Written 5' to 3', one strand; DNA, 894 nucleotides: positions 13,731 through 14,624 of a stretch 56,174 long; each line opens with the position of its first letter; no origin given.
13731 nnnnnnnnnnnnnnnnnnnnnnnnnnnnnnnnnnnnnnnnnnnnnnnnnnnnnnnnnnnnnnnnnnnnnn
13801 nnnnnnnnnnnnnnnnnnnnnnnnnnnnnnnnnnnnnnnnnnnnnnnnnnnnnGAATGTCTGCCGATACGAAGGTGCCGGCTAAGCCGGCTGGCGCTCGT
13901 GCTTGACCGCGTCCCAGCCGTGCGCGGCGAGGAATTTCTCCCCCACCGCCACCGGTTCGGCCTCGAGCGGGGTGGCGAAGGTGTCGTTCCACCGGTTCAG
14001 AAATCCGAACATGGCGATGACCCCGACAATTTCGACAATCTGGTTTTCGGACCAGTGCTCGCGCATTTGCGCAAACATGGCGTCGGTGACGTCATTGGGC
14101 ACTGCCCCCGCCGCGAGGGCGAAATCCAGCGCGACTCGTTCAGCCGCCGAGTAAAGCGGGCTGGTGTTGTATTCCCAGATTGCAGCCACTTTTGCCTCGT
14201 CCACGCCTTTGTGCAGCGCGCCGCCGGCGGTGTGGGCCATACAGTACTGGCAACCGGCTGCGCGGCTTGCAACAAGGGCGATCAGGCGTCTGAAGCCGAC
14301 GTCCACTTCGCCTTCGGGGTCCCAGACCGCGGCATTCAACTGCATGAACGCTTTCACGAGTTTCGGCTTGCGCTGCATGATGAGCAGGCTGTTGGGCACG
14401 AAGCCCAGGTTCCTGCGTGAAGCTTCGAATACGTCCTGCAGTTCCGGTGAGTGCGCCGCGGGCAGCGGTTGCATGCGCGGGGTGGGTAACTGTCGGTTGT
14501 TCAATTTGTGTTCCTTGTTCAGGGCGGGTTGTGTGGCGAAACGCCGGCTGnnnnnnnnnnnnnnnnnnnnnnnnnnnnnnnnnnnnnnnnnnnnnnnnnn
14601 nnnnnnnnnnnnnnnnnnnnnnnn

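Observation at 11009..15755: Operon pairing two mechanistically different dehalogenases with two thiol-peroxidase-fold proteins under a TetR regulator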

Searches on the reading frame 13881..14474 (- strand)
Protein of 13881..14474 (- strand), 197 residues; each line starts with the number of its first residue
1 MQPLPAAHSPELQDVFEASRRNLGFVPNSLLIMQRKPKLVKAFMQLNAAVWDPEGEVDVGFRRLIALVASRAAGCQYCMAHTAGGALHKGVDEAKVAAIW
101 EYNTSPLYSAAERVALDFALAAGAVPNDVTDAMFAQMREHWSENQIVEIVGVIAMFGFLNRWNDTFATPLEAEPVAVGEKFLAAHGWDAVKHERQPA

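Call 3: search_protein_families(library=pfam, proteins=[window:13881-14474:-], max_evalue=0.01)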
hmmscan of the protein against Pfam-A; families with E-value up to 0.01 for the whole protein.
window:13881-14474:- (197 aa): 2 families
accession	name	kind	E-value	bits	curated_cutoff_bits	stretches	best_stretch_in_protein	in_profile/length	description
PF02627.25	CMD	-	3.9e-14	52.8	23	1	37-119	1-82/84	Carboxymuconolactone decarboxylase family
PF04636.18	PA26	-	0.0023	17.4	29.4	1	12-93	21-102/445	PA26 p53-induced protein (sestrin)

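Call 4: search_protein_families(library=ncbifam, proteins=[window:13881-14474:-], max_evalue=0.01)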
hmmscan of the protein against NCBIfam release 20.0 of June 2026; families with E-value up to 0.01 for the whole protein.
window:13881-14474:- (197 aa): 8 families
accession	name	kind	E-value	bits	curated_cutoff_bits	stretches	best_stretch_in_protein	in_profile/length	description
TIGR01926.1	peroxid_rel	subfamily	3.1e-24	85.8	81.8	1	8-165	11-170/178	peroxidase-related enzyme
NF053654.1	GroundWater_YciW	equivalog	6.1e-21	75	310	1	11-158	15-161/179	YciW-related (seleno)protein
TIGR04030.1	perox_Avi_7169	hypoth_equivalog_domain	4.9e-10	39.8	233.15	1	51-163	65-179/185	alkylhydroperoxidase domain protein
TIGR04169.1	perox_w_seleSAM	hypoth_equivalog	9.9e-06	25.6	120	1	32-96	15-78/109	arsenosugar biosynthesis-associated peroxidase-like protein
NF041238.1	AhpD_rel_CFYUT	equivalog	0.00021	20.7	175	1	62-189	220-354/357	alkylhydroperoxidase-related (seleno)protein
NF041537.1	ArsM_AhpD_UU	exception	0.0011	17.9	510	1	53-92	277-316/345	arsenite methyltransferase/AhpD domain selenoprotein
NF045649.1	2X_seleno_MduS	exception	0.0022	17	380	0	51-95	246-289/338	methyltransferase domain-containing selenoprotein MduS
TIGR00778.1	ahpD_dom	domain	0.0023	17.4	27.8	1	64-99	10-46/51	alkylhydroperoxidase AhpD family core domain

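Call 6: search_solved_structures(query=window:13881-14474:-, max_evalue=0.001)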
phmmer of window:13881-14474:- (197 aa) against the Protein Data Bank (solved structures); distinct sequences matched with E-value up to 0.001: 13.
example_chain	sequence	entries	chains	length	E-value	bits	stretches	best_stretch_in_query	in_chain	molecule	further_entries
6ohi_A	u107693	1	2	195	8.6e-33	116.8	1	2-177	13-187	Debrominase Bmp8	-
6ohj_A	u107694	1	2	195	1.6e-31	112.7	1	2-177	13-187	Debrominase Bmp8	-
2prr_A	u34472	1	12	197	5.8e-13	52.1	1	14-167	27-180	Alkylhydroperoxidase AhpD core: uncharacterized peroxidase-related protein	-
2pfx_A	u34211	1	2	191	7e-10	42.1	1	9-165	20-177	Uncharacterized peroxidase-related protein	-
2gmy_A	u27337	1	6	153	2.1e-09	40.5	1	35-166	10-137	Hypothetical protein Atu0492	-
6k40_A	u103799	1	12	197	5.9e-08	35.8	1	14-164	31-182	Alkyl hydroperoxide reductase AhpD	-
2oyo_A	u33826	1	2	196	2e-07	34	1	9-164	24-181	Uncharacterized peroxidase-related protein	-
2ijc_A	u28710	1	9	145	3.1e-07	33.4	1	63-163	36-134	Hypothetical protein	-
2o4d_A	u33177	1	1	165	3.3e-07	33.3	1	62-163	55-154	Hypothetical protein PA0269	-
7xw1_A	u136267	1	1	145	5.8e-07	32.6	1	63-163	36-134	Carboxymuconolactone decarboxylase family protein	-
3c1l_A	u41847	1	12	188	4.8e-05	26.3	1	15-161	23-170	Putative antioxidant defense protein Mlr4105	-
2ouw_A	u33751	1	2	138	0.00014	24.8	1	9-99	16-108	Alkylhydroperoxidase AhpD core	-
6e8l_A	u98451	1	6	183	0.00073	22.4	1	11-173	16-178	Alkyl hydroperoxide reductase AhpD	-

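Call 15: find_homologous_proteins(query=window:13881-14474:-, max_evalue=1e-10)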
Query window:13881-14474:- (197 aa): 7278 proteins with E <= 1e-10 among 7785 candidates; the best 120 are listed.
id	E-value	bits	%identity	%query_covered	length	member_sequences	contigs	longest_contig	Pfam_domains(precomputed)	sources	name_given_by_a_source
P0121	5.1e-128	442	100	100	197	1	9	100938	PF02627.26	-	-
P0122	1.8e-113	395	87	100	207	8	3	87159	PF02627.26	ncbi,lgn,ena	-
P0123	2.7e-105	368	81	100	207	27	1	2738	PF02627.26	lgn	-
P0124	6.2e-99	347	79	98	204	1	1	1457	PF02627.26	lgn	-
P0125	2.0e-96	339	77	98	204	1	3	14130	PF02627.26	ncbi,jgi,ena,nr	ncbi:MAG: peroxidase [Betaproteobacteria bacterium RIFCSPLOWO2_02_FULL_64_12]|nr:MAG: peroxidase [Be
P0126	2.2e-96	339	77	97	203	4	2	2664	PF02627.26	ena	-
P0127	6.1e-96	338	75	99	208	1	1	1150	PF02627.26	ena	-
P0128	1.5e-95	336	76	97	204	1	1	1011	PF02627.26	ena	-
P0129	1.7e-95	336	73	97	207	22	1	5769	PF02627.26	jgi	-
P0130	2.3e-95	336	75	98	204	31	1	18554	PF02627.26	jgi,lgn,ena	-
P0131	2.9e-95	335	74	98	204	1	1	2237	PF02627.26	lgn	-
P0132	5.0e-95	335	74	99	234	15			PF02627.26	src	-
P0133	5.3e-95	335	75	98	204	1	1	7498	PF02627.26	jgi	jgi:uncharacterized peroxidase-related enzyme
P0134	6.7e-95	334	84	89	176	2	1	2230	PF02627.26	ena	-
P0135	1.0e-94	334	77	98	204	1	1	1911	PF02627.26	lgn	-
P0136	1.0e-94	334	75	96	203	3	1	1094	PF02627.26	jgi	jgi:uncharacterized peroxidase-related enzyme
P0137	1.5e-94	333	74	98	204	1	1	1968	PF02627.26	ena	-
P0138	1.7e-94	333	75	97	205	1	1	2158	PF02627.26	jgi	jgi:uncharacterized peroxidase-related enzyme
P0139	1.9e-94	333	73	95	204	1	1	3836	PF02627.26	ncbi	-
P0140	2.1e-94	333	72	98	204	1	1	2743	PF02627.26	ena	-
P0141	2.1e-94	333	76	97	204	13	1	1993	PF02627.26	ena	-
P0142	2.2e-94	333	75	98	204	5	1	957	PF02627.26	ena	-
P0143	2.3e-94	332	75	98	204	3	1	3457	PF02627.26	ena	-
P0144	2.5e-94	332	72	97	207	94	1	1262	PF02627.26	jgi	-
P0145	2.6e-94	332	75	98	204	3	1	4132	PF02627.26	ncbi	-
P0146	2.9e-94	332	74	96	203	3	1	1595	PF02627.26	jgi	jgi:uncharacterized peroxidase-related enzyme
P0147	3.3e-94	332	74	98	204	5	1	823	PF02627.26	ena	-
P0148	3.4e-94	332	76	95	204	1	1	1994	PF02627.26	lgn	-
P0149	3.6e-94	332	73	98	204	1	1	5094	PF02627.26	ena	-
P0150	4.8e-94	331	75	98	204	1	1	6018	PF02627.26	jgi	jgi:uncharacterized peroxidase-related enzyme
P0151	5.5e-94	331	74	97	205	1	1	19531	PF02627.26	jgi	jgi:uncharacterized peroxidase-related enzyme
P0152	5.9e-94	331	75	97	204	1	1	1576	PF02627.26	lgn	-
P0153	6.2e-94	331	74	98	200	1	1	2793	PF02627.26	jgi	jgi:uncharacterized peroxidase-related enzyme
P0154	7.2e-94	331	72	98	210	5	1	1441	PF02627.26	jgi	jgi:uncharacterized peroxidase-related enzyme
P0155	7.3e-94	331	72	97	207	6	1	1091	PF02627.26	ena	-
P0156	8.8e-94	331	74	98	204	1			PF02627.26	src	-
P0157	8.9e-94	331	74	98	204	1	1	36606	PF02627.26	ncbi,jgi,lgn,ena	-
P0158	9.2e-94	330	75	97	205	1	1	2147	PF02627.26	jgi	jgi:uncharacterized peroxidase-related enzyme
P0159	9.8e-94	330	74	96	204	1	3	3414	PF02627.26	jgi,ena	-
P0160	1.2e-93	330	76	98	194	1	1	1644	PF02627.26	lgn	-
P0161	1.2e-93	330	74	96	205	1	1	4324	PF02627.26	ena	-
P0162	1.4e-93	330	76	98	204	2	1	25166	PF02627.26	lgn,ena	-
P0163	1.4e-93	330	73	96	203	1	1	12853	PF02627.26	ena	-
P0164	1.5e-93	330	74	96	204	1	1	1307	PF02627.26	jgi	jgi:uncharacterized peroxidase-related enzyme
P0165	1.5e-93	330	72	98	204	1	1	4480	PF02627.26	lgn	-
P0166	1.6e-93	330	73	98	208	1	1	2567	PF02627.26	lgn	-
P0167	1.7e-93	330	74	97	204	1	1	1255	PF02627.26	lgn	-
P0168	1.8e-93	330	73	97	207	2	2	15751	PF02627.26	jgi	jgi:uncharacterized peroxidase-related enzyme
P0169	1.8e-93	329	74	98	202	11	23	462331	PF02627.26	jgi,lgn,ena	jgi:uncharacterized peroxidase-related enzyme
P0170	2.2e-93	329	73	97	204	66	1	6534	PF02627.26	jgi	jgi:uncharacterized peroxidase-related enzyme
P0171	2.3e-93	329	74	98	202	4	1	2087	PF02627.26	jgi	jgi:uncharacterized peroxidase-related enzyme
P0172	2.3e-93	329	72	97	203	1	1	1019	PF02627.26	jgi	-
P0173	2.3e-93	329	73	97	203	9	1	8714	PF02627.26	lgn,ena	-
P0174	2.4e-93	329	73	98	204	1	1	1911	PF02627.26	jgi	jgi:uncharacterized peroxidase-related enzyme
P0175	2.4e-93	329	72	97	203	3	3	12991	PF02627.26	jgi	jgi:uncharacterized peroxidase-related enzyme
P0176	2.6e-93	329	73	98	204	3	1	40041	PF02627.26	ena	-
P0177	2.7e-93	329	72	97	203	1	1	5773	PF02627.26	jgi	-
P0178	3.0e-93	329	73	97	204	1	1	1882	PF02627.26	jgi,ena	-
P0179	3.3e-93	329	74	97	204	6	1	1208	PF02627.26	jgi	jgi:uncharacterized peroxidase-related enzyme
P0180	3.3e-93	329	74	97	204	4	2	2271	PF02627.26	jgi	jgi:uncharacterized peroxidase-related enzyme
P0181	3.4e-93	329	73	98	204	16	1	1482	PF02627.26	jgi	jgi:uncharacterized peroxidase-related enzyme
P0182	3.5e-93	329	74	99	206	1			PF02627.26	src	-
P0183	3.6e-93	329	74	97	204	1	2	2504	PF02627.26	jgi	-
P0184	3.7e-93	328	73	97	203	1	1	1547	PF02627.26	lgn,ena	-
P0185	4.1e-93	328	74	97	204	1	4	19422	PF02627.26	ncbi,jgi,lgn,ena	-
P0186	4.7e-93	328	74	98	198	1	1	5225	PF02627.26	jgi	jgi:uncharacterized peroxidase-related enzyme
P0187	4.8e-93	328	75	97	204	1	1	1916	PF02627.26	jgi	jgi:uncharacterized peroxidase-related enzyme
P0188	4.8e-93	328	74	97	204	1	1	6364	PF02627.26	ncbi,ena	-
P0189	4.8e-93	328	73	98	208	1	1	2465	PF02627.26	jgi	jgi:uncharacterized peroxidase-related enzyme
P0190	4.9e-93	328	75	97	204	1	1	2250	PF02627.26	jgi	jgi:uncharacterized peroxidase-related enzyme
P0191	5.3e-93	328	74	98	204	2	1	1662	PF02627.26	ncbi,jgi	-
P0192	5.3e-93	328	74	98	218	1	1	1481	PF02627.26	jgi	-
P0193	5.3e-93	328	74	98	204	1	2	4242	PF02627.26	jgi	jgi:uncharacterized peroxidase-related enzyme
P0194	5.8e-93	328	73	98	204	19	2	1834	PF02627.26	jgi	jgi:uncharacterized peroxidase-related enzyme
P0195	6.4e-93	328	73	97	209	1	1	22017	PF02627.26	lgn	-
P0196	6.5e-93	328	74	97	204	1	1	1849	PF02627.26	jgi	jgi:uncharacterized peroxidase-related enzyme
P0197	7.6e-93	327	73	97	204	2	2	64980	PF02627.26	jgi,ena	jgi:uncharacterized peroxidase-related enzyme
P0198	8.1e-93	327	73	97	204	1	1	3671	PF02627.26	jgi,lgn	jgi:uncharacterized peroxidase-related enzyme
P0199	8.4e-93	327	71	97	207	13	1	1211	PF02627.26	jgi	jgi:uncharacterized peroxidase-related enzyme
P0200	8.5e-93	327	73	97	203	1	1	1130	PF02627.26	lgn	-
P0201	8.7e-93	327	74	98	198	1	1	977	PF02627.26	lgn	-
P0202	8.8e-93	327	73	96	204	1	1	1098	PF02627.26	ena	-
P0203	8.9e-93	327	71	97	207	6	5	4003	PF02627.26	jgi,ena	-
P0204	9.0e-93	327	73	96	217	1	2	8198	PF02627.26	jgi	jgi:uncharacterized peroxidase-related enzyme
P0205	9.2e-93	327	73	99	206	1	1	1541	PF02627.26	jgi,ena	-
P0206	9.8e-93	327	72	98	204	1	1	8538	PF02627.26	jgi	jgi:uncharacterized peroxidase-related enzyme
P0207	1.0e-92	327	74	95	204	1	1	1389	PF02627.26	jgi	jgi:uncharacterized peroxidase-related enzyme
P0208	1.1e-92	327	73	98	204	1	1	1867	PF02627.26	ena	-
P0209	1.2e-92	327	72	98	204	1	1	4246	PF02627.26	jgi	jgi:uncharacterized peroxidase-related enzyme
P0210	1.2e-92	327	73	97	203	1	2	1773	PF02627.26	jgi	-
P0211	1.2e-92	327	73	97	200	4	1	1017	PF02627.26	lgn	-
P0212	1.3e-92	327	74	98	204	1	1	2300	PF02627.26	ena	-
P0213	1.3e-92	327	73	95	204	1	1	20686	PF02627.26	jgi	jgi:uncharacterized peroxidase-related enzyme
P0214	1.3e-92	327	73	98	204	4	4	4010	PF02627.26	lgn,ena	-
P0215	1.4e-92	327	72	97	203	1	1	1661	PF02627.26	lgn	-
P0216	1.5e-92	327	72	99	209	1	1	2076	PF02627.26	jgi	-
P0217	1.7e-92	326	72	99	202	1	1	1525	PF02627.26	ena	-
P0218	1.8e-92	326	72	97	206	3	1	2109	PF02627.26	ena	-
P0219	1.8e-92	326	73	97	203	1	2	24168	PF02627.26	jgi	-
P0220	1.8e-92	326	73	97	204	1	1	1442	PF02627.26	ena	-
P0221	1.8e-92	326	71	97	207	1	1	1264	PF02627.26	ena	-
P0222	1.9e-92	326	72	97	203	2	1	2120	PF02627.26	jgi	jgi:uncharacterized peroxidase-related enzyme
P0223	1.9e-92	326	73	98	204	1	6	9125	PF02627.26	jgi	jgi:uncharacterized peroxidase-related enzyme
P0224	2.3e-92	326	73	98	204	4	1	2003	PF02627.26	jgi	jgi:uncharacterized peroxidase-related enzyme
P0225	2.3e-92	326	73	97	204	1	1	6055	PF02627.26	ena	-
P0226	2.4e-92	326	73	97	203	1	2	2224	PF02627.26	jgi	jgi:uncharacterized peroxidase-related enzyme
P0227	2.6e-92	326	73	97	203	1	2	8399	PF02627.26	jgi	jgi:uncharacterized peroxidase-related enzyme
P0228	3.0e-92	326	72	97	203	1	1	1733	PF02627.26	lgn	-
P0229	3.0e-92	326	70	99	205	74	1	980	PF02627.26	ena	-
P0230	3.0e-92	326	73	98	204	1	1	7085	PF02627.26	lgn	-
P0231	3.2e-92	325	71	97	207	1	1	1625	PF02627.26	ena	-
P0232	3.2e-92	325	71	97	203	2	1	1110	PF02627.26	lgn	-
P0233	3.2e-92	325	73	97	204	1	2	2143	PF02627.26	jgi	jgi:uncharacterized peroxidase-related enzyme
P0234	3.6e-92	325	74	97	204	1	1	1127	PF02627.26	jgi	jgi:uncharacterized peroxidase-related enzyme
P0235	3.6e-92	325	71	97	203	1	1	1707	PF02627.26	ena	-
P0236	3.8e-92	325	72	98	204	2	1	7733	PF02627.26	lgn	-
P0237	3.8e-92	325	72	98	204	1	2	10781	PF02627.26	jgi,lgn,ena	-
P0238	4.3e-92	325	70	98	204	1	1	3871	PF02627.26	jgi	-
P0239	4.3e-92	325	72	97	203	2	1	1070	PF02627.26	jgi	-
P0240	4.4e-92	325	72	97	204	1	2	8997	PF02627.26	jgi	jgi:uncharacterized peroxidase-related enzyme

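Call 23: find_related_loci(query=window:13881-14474:-, collection=metagenome_contigs, flank=6000)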
Query window:13881-14474:- (197 aa) in metagenome_contigs; peptide patterns used: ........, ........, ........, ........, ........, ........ (x = any residue, [..] = any of these).
478 stretches matched a pattern; 430 encode a relative of the query (tblastn E <= 1e-3); the best 80 are kept; 80 distinct loci.
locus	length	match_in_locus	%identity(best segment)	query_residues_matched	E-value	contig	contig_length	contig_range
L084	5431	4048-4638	81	1-197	4e-111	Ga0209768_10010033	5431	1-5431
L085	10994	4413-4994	76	1-194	5e-102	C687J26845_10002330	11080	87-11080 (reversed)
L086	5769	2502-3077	73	1-192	4e-101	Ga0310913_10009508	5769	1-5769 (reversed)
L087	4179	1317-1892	73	1-192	2e-101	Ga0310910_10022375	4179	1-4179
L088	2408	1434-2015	75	1-194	7e-105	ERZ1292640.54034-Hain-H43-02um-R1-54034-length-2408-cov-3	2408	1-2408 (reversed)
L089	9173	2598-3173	74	1-192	3e-100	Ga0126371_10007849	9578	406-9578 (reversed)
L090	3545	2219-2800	75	1-194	3e-101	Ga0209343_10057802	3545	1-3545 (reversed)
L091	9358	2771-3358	73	1-196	8e-100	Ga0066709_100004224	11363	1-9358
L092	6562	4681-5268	73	1-196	1e-99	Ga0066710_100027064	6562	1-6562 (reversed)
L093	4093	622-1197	72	1-192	5e-100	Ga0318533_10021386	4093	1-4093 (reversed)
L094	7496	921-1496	73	1-192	2e-99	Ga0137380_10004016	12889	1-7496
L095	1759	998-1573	73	1-192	1e-105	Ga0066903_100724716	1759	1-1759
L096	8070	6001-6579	74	1-193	7e-100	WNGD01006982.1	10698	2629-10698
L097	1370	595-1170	73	1-192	3e-107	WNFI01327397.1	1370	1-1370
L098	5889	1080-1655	73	1-192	3e-99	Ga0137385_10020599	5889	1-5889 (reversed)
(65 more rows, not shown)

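Call 30: search_solved_structures(query=window:13881-14474:-, max_evalue=1e-9, show_alignments=4)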
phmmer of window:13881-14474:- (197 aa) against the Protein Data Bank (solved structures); distinct sequences matched with E-value up to 1e-9: 4.
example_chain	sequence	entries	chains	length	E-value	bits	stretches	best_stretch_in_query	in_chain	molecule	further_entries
6ohi_A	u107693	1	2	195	8.6e-33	116.8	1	2-177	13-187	Debrominase Bmp8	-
6ohj_A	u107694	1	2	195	1.6e-31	112.7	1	2-177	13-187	Debrominase Bmp8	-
2prr_A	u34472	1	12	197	5.8e-13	52.1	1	14-167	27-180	Alkylhydroperoxidase AhpD core: uncharacterized peroxidase-related protein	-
2pfx_A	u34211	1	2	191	7e-10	42.1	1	9-165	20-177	Uncharacterized peroxidase-related protein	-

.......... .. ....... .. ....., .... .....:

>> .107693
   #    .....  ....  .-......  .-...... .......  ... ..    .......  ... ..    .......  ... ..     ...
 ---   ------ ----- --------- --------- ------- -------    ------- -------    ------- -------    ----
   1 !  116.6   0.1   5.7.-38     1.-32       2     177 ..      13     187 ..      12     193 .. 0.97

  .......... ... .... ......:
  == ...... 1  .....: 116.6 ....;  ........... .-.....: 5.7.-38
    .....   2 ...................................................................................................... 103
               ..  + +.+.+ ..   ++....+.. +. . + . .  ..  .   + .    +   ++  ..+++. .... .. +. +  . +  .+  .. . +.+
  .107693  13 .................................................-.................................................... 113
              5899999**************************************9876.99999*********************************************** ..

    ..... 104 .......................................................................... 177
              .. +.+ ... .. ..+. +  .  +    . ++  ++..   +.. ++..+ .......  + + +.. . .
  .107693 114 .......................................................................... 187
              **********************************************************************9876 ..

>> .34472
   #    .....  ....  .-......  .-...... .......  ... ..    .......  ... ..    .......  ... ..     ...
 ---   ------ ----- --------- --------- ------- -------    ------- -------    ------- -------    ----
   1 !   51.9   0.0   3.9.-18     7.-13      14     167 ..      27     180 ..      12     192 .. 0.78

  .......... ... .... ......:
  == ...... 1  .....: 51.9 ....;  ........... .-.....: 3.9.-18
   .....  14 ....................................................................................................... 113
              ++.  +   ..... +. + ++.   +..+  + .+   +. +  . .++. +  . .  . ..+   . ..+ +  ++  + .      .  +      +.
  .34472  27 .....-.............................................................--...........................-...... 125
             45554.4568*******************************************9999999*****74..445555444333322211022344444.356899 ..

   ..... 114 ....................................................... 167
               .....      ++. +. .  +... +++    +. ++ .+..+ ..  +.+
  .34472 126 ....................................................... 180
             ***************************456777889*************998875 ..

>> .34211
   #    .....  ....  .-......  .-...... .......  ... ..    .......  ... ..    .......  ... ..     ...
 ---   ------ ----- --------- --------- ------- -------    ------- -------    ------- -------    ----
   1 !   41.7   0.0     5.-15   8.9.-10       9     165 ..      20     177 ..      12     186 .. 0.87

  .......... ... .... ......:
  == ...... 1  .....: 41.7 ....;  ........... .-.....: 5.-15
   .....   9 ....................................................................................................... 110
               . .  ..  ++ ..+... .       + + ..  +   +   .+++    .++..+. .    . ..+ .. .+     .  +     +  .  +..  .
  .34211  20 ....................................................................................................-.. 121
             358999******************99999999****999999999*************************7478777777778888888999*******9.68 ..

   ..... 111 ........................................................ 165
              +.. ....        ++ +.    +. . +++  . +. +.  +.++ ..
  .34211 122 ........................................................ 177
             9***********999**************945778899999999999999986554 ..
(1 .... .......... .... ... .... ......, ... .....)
